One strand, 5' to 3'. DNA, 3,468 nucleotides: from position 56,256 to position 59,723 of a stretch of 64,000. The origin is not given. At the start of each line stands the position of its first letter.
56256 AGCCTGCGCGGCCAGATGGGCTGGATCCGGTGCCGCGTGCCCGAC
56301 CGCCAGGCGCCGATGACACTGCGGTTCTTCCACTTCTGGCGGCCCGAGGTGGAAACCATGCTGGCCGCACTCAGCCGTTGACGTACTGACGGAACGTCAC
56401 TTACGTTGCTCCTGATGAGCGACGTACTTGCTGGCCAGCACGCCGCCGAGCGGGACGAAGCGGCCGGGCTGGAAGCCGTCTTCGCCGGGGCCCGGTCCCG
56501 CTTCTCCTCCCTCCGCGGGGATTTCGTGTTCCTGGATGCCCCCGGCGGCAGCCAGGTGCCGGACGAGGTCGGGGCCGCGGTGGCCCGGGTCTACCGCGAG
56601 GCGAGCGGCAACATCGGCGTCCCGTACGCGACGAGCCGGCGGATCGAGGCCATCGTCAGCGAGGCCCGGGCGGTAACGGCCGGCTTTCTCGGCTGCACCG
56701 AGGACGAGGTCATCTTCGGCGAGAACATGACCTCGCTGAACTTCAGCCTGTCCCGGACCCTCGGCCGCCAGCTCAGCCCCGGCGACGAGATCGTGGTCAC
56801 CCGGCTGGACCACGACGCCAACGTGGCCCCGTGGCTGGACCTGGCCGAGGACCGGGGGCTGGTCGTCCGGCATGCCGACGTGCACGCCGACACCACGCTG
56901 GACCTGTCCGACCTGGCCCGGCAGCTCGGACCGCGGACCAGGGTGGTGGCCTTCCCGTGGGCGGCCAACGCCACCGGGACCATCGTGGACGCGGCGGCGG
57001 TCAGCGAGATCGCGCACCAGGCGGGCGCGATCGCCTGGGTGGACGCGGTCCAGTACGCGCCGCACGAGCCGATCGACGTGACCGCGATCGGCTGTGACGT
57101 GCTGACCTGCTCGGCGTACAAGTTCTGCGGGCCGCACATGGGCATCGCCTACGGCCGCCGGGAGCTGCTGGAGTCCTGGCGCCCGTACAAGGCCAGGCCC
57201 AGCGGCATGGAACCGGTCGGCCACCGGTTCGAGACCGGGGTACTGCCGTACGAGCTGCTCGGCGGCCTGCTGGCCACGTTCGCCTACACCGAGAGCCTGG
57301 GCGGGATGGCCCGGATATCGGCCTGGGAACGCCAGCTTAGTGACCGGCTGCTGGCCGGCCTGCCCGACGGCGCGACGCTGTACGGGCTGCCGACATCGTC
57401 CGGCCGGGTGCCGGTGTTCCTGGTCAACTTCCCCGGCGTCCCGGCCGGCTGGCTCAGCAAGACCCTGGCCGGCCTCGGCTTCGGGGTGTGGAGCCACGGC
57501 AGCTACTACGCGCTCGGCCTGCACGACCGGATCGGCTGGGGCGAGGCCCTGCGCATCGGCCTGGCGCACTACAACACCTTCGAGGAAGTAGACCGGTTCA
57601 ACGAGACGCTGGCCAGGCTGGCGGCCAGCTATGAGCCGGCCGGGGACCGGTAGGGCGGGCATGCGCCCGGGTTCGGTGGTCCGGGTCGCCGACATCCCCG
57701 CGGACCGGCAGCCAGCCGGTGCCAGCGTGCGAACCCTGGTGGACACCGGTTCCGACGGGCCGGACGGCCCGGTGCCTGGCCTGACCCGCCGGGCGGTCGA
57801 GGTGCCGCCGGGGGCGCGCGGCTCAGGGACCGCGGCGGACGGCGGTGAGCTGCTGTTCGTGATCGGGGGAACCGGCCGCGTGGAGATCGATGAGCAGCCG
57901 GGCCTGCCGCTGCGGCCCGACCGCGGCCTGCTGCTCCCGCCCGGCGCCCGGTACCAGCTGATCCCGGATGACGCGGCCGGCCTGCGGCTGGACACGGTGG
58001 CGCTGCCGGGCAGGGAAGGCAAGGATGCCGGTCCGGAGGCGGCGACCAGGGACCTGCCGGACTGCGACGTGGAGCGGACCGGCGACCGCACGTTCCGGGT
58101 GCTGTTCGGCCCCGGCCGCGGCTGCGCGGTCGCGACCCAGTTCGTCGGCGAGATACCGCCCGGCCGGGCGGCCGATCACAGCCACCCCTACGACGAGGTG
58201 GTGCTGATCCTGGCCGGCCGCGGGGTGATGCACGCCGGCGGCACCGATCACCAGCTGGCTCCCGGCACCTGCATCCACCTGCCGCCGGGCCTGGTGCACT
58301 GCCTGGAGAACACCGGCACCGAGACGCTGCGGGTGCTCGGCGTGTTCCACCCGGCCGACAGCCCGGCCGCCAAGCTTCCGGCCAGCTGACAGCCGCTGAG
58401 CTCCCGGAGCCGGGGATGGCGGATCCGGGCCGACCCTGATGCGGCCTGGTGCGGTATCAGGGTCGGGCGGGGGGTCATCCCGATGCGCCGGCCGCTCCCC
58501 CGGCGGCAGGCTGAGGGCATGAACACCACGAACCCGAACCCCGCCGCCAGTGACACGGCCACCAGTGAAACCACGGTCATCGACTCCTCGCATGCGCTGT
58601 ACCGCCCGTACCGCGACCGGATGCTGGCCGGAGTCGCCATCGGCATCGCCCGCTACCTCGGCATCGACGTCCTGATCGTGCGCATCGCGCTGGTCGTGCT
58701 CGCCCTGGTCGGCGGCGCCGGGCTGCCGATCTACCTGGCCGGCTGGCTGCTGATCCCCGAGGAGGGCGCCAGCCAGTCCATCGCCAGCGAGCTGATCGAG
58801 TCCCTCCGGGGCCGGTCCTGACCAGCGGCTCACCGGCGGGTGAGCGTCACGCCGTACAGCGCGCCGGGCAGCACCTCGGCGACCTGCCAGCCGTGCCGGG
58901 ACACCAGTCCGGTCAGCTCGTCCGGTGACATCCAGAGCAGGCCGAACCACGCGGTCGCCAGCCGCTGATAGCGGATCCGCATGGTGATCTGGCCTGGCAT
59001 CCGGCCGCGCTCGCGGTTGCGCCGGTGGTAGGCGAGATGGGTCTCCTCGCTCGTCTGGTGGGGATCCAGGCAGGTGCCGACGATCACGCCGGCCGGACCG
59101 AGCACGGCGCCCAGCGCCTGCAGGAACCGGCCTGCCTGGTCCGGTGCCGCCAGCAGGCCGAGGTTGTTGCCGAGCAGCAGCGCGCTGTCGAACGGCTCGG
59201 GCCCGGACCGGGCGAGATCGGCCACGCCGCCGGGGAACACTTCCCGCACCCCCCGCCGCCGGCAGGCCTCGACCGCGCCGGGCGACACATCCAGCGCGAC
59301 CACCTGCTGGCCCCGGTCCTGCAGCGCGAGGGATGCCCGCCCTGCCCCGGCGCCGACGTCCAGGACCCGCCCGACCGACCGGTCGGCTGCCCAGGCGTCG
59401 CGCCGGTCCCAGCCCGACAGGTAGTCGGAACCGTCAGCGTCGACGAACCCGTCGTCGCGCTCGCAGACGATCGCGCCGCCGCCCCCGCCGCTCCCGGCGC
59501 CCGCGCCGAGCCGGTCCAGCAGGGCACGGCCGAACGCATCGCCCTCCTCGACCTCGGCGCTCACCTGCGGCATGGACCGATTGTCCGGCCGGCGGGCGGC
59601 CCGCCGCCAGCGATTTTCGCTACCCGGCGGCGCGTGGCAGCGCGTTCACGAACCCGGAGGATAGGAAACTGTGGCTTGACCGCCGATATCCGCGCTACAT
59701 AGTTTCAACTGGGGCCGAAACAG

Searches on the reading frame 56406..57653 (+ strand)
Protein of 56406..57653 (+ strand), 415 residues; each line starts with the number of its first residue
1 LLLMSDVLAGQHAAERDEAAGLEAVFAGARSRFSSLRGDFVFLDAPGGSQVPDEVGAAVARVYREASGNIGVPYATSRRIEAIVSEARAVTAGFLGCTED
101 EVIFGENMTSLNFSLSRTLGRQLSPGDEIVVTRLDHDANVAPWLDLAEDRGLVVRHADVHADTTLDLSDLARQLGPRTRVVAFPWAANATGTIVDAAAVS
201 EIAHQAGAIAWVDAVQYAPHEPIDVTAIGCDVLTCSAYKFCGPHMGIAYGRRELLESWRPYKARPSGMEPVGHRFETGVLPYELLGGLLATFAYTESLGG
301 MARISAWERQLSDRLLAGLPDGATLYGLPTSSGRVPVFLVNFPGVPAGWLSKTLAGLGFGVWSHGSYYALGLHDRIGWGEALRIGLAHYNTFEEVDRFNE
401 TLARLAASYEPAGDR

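Call 14: search_protein_families(library=pfam, proteins=[window:56406-57653:+], max_evalue=0.001)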
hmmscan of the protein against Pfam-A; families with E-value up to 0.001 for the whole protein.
window:56406-57653:+ (415 aa): 3 families
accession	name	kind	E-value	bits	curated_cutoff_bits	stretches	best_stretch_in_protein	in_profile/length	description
PF00266.25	Aminotran_5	-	5.3e-63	213.7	21.5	1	41-398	1-371/371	Aminotransferase class-V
PF01053.26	Cys_Met_Meta_PP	-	7.9e-08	31.7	27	1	121-247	86-206/381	Cys/Met metabolism PLP-dependent enzyme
PF00155.27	Aminotran_1_2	-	3.3e-05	23.7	19.7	1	88-213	48-185/361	Aminotransferase class I and II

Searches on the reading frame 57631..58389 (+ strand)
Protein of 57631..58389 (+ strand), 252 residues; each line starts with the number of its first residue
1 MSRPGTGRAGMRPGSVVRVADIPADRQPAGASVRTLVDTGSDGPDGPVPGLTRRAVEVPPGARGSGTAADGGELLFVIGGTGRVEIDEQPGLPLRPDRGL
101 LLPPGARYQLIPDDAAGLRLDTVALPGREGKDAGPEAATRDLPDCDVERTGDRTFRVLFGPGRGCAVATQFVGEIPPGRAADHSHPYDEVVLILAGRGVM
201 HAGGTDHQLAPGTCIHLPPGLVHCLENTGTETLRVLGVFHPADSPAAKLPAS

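Call 14: search_protein_families(library=pfam, proteins=[window:57631-58389:+], max_evalue=0.001)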
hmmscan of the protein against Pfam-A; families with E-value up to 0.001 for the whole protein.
window:57631-58389:+ (252 aa): 3 families
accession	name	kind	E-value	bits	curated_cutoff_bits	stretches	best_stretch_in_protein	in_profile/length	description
PF07883.17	Cupin_2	-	1.8e-20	72.9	27.2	1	174-238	4-69/70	Cupin domain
PF02311.25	AraC_binding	-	3.5e-13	49.9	21.1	2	181-232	17-68/135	AraC-like ligand binding domain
PF00190.28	Cupin_1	-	0.0007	19.6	22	0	183-243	49-117/151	Cupin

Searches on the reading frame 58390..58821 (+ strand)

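Call 14: search_protein_families(library=pfam, proteins=[window:58390-58821:+], max_evalue=0.001)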
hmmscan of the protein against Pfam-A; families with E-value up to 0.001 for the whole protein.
window:58390-58821:+ (143 aa): 1 family
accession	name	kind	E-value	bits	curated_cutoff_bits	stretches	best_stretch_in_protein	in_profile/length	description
PF04024.17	PspC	-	3.1e-21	75.3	25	1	70-125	3-58/58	PspC domain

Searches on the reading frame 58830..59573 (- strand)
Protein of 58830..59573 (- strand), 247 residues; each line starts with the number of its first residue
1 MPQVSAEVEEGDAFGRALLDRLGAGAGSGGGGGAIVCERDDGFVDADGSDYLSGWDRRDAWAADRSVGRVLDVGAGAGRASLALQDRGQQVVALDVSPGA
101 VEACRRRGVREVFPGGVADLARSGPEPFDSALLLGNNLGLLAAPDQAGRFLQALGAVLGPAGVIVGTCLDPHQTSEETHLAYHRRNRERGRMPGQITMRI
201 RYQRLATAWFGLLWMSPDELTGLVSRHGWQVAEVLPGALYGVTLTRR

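Call 14: search_protein_families(library=pfam, proteins=[window:58830-59573:-], max_evalue=0.001)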
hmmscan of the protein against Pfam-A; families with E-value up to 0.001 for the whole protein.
window:58830-59573:- (247 aa): 5 families
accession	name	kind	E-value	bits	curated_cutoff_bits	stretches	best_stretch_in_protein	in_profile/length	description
PF13649.12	Methyltransf_25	-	2.1e-09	38.4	27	1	70-162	1-97/97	Methyltransferase domain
PF08241.18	Methyltransf_11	-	3.1e-07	31.4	21.2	1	71-163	1-92/95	Methyltransferase domain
PF13489.12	Methyltransf_23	-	4.1e-07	30.3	27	1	60-233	16-163/164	Methyltransferase domain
PF08242.18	Methyltransf_12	-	2.7e-06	28.5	30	1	71-164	1-98/98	Methyltransferase domain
PF13847.12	Methyltransf_31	-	0.00027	21.1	27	1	68-107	5-47/145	Methyltransferase domain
